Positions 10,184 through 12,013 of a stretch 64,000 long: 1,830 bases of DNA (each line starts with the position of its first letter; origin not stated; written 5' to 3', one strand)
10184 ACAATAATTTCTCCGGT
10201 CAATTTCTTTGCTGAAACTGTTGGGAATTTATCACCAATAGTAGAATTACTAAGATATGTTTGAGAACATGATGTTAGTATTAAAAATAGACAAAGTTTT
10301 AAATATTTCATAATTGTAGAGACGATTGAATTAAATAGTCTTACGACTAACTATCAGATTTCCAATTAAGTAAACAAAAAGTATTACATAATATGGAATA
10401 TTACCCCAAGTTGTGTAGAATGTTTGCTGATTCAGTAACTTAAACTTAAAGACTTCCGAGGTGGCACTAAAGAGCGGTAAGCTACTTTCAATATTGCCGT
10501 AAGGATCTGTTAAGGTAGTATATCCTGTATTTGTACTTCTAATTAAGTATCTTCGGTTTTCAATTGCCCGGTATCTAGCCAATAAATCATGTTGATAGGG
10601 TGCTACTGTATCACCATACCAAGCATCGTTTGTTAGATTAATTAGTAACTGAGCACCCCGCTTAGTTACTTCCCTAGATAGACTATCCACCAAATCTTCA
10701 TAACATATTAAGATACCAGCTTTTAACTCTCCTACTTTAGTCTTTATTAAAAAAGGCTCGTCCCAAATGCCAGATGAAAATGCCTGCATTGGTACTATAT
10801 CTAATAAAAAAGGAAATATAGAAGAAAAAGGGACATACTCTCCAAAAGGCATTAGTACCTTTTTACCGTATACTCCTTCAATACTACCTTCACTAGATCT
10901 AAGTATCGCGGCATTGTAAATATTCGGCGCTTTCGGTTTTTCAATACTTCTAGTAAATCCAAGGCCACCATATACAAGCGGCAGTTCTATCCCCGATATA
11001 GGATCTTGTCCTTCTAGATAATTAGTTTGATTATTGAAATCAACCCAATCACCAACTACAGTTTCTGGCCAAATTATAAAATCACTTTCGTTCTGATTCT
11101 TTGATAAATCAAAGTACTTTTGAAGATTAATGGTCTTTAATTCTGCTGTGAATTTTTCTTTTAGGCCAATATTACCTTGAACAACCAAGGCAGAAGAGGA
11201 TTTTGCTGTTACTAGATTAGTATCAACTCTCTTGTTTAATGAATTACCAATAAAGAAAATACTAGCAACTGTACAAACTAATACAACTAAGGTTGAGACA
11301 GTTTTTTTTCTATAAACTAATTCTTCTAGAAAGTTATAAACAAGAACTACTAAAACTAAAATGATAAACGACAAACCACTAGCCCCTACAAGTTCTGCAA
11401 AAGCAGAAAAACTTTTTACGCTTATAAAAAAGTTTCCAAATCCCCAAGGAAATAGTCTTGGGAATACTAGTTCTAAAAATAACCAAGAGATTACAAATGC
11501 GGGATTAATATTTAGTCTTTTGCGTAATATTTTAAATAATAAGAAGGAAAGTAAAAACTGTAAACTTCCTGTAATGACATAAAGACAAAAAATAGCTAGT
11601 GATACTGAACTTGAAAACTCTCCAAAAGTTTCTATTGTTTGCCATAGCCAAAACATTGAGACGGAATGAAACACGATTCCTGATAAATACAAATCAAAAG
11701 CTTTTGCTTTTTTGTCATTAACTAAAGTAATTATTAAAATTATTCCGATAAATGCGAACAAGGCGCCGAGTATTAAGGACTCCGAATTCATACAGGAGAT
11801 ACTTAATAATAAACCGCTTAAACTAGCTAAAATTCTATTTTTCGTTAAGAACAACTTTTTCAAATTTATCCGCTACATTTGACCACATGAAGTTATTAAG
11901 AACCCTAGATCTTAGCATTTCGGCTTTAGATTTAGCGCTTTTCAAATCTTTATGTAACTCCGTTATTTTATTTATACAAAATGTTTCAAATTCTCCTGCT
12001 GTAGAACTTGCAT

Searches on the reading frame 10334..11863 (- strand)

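Call 38: search_protein_families(library=pfam, proteins=[window:10334-11863:-], max_evalue=0.001)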
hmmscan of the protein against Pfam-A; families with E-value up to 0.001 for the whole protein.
window:10334-11863:- (510 aa): 2 families
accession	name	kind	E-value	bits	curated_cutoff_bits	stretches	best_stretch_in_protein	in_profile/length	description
PF00795.27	CN_hydrolase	-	1.7e-24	87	23.2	1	228-464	5-236/256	Carbon-nitrogen hydrolase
PF20154.4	LNT_N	-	1.4e-11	45.3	27.1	1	16-173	1-158/159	Apolipoprotein N-acyltransferase N-terminal domain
